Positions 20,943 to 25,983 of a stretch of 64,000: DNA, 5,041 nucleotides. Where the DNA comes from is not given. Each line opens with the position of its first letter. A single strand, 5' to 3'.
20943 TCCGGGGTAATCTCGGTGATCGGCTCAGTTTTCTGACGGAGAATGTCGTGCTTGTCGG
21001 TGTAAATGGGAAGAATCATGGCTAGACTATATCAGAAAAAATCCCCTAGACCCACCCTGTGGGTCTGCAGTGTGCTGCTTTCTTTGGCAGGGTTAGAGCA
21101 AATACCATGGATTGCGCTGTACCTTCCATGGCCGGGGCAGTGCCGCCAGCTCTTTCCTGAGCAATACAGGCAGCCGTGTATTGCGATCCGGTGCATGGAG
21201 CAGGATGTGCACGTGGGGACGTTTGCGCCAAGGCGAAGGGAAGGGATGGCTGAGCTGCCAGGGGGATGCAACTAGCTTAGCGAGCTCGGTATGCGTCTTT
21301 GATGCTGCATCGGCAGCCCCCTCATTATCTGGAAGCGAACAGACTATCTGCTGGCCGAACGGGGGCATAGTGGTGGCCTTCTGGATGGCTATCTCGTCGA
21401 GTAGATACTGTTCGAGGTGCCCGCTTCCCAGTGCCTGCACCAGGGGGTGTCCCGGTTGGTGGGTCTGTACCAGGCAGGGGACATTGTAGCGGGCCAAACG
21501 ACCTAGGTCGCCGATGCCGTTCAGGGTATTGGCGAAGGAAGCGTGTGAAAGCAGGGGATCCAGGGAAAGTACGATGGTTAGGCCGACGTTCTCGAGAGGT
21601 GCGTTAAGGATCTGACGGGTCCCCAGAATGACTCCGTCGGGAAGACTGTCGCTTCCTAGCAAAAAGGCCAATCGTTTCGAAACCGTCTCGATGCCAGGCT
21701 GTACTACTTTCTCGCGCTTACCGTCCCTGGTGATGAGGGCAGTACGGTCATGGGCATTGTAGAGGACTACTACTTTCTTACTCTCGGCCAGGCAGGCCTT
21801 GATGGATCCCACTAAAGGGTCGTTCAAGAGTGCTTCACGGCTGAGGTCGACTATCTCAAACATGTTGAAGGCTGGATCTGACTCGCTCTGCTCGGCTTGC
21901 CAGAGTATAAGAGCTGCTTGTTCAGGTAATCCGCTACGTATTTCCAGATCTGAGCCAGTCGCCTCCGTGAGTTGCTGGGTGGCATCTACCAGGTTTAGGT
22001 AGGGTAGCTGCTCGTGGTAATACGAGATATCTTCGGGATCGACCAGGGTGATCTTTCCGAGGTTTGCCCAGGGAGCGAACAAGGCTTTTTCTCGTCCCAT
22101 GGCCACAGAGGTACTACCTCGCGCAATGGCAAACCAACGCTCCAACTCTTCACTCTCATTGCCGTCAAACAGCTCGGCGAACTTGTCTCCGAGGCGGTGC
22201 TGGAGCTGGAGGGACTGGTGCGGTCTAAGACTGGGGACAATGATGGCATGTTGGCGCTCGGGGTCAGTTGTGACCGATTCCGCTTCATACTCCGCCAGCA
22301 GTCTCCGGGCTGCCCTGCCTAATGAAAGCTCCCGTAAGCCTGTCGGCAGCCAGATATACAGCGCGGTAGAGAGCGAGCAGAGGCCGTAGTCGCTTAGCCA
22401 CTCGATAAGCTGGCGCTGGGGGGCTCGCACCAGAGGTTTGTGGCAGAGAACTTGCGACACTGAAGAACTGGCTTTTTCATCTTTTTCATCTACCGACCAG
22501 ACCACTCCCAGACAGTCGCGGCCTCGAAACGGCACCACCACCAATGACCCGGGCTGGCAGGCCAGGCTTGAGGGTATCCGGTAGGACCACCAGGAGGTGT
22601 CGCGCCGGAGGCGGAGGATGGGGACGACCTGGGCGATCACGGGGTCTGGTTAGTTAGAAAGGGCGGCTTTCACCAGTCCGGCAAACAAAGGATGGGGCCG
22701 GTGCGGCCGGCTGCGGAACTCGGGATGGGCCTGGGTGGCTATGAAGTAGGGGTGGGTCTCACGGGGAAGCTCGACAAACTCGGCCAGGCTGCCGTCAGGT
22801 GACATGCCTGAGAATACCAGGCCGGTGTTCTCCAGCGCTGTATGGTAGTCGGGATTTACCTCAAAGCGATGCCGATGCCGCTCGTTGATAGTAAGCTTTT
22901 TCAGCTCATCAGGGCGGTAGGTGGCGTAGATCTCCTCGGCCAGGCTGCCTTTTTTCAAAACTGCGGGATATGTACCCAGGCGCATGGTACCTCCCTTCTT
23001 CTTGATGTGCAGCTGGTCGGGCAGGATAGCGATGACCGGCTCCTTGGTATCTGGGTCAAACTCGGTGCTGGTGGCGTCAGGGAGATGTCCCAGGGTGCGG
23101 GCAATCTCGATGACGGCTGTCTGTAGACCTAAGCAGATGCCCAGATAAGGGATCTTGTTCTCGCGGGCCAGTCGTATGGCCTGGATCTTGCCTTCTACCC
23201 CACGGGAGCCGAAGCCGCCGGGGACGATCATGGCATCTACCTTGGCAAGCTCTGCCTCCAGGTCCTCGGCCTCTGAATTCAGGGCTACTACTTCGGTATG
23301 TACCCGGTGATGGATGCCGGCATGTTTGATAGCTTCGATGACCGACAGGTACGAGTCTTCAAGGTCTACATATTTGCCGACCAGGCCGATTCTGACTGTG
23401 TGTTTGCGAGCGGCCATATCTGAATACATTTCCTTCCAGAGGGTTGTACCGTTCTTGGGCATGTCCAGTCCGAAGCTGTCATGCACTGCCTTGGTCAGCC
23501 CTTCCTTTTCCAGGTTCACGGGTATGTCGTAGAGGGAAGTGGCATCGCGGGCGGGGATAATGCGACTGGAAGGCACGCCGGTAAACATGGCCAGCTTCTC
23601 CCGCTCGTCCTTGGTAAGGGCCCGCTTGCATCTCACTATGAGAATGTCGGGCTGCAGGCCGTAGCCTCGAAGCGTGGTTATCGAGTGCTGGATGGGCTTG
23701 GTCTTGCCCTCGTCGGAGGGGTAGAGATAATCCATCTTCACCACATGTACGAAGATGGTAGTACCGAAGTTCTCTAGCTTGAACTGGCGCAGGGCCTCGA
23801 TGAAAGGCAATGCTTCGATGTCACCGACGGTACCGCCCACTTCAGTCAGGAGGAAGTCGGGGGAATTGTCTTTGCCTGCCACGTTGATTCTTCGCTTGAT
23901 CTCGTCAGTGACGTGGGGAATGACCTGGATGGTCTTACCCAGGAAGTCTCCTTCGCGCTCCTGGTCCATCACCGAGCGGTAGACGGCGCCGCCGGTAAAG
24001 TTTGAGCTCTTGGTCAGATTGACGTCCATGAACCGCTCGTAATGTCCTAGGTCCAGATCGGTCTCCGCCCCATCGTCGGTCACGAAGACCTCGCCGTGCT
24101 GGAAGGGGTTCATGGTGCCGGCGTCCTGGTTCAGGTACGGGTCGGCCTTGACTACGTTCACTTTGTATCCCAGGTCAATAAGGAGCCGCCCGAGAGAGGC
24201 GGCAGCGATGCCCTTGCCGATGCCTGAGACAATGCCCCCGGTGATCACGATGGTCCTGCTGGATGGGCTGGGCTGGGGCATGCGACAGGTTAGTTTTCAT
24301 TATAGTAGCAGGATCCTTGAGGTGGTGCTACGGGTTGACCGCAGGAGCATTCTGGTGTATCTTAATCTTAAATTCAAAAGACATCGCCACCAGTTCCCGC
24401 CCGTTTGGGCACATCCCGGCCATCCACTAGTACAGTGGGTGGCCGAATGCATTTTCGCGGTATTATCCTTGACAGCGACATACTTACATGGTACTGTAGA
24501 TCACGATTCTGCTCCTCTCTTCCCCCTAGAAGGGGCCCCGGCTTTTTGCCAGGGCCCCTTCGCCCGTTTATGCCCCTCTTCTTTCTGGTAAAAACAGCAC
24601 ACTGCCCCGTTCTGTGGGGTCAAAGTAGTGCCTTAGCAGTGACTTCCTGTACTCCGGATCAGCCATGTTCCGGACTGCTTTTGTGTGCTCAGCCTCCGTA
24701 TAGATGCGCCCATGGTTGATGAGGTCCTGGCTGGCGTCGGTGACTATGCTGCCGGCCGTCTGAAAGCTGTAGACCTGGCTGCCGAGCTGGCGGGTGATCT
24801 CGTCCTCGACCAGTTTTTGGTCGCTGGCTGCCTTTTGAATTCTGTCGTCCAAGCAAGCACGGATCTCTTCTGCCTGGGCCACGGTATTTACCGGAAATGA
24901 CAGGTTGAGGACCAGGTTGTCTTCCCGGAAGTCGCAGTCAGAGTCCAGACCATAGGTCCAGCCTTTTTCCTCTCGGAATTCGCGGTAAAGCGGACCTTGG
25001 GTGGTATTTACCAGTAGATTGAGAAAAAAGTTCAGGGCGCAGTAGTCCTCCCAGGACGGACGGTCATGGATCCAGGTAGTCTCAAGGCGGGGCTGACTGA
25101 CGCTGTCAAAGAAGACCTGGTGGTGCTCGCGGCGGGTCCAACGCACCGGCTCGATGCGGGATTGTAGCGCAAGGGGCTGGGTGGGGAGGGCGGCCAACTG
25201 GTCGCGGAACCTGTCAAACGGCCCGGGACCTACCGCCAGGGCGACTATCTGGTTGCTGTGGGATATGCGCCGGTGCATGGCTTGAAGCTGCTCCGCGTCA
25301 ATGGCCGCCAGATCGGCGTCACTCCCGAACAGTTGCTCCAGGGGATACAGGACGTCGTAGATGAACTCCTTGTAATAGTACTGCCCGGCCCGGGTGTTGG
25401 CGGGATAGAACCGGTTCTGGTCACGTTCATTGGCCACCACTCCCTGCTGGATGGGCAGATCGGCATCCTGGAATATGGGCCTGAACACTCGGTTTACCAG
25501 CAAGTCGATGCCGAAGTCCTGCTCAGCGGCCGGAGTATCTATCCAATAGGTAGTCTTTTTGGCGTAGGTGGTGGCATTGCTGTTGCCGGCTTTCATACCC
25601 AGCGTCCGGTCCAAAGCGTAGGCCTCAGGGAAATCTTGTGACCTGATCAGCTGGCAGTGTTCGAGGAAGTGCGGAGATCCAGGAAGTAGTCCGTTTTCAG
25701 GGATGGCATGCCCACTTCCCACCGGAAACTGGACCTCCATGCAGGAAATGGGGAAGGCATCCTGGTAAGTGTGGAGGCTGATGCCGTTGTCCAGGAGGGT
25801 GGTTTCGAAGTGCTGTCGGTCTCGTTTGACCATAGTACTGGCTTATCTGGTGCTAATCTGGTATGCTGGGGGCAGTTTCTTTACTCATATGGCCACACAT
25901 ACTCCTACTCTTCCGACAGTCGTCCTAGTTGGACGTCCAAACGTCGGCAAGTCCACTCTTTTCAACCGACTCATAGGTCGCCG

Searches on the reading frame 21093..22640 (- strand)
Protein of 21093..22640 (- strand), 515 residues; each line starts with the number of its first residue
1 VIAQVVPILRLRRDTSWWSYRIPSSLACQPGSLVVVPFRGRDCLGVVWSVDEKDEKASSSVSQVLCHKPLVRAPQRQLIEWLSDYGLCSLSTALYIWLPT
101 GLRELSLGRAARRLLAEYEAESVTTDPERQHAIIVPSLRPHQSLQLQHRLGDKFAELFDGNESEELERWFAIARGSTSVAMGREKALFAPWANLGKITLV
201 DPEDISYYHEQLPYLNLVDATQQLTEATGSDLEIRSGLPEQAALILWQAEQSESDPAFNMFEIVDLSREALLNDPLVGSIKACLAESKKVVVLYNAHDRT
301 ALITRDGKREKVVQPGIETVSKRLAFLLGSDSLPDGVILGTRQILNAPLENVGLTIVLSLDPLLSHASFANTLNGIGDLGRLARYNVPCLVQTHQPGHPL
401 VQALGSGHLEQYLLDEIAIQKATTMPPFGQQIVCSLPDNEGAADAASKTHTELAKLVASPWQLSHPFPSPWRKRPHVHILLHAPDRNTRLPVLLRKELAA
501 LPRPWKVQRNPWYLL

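Call 9: search_protein_families(library=pfam, proteins=[window:21093-22640:-], max_evalue=0.001)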
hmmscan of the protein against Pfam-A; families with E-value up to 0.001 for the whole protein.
window:21093-22640:- (515 aa): 1 family
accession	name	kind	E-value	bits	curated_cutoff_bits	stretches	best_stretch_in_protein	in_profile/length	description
PF17764.6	PriA_3primeBD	-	2e-15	56.8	22.7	1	18-99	12-96/96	3'DNA-binding domain (3'BD)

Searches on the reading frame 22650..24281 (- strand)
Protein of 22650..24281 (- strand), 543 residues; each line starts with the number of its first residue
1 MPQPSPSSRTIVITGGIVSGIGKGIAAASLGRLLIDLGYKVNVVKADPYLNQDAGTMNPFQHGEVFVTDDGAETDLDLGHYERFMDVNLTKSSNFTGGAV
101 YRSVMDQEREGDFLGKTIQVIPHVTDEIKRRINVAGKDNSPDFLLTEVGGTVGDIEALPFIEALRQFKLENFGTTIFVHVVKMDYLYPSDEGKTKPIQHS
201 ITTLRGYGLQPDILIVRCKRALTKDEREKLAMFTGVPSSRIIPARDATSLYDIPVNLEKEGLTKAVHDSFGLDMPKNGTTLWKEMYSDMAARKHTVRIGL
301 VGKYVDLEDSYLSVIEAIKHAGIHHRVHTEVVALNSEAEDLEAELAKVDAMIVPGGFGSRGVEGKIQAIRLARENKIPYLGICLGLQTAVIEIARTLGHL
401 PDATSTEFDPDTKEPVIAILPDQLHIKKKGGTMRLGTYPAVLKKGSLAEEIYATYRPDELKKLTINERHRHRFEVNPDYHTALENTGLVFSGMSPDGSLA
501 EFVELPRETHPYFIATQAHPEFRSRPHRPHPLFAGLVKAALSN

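Call 9: search_protein_families(library=pfam, proteins=[window:22650-24281:-], max_evalue=0.001)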
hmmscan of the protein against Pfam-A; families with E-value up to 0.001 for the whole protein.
window:22650-24281:- (543 aa): 4 families
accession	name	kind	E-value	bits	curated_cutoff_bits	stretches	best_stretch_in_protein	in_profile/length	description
PF06418.20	CTP_synth_N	-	6.7e-109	363.8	26.1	1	10-271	2-264/265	CTP synthase N-terminus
PF00117.34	GATase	-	1.6e-36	126.2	22.8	1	308-538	3-189/190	Glutamine amidotransferase class-I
PF07722.19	Peptidase_C26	-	7.6e-05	23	20.5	0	367-521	96-219/219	Peptidase C26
PF01656.29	CbiA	-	0.00014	22.2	25.4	1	17-140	6-75/125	CobQ/CobB/MinD/ParA nucleotide binding domain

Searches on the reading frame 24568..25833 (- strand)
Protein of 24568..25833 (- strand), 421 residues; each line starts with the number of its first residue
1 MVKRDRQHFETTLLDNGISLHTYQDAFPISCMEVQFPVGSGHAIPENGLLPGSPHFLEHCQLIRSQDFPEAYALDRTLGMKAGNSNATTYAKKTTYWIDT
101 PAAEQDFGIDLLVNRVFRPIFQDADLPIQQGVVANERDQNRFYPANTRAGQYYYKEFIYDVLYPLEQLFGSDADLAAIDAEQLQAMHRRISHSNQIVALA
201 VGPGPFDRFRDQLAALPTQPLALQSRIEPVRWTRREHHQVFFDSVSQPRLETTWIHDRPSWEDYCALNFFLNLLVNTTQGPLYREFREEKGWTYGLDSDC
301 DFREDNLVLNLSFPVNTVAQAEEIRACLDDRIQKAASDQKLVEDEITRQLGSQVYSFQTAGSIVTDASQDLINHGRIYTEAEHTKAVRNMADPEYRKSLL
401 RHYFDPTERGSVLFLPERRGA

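Call 9: search_protein_families(library=pfam, proteins=[window:24568-25833:-], max_evalue=0.001)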
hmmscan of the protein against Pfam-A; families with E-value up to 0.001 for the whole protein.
window:24568-25833:- (421 aa): 2 families
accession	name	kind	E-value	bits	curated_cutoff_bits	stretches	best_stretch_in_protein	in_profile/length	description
PF05193.26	Peptidase_M16_C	-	1.6e-11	44.8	23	1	178-347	2-175/181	Peptidase M16 inactive domain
PF00675.25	Peptidase_M16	-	6.6e-08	33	22.3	1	30-140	13-119/149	Insulinase (Peptidase family M16)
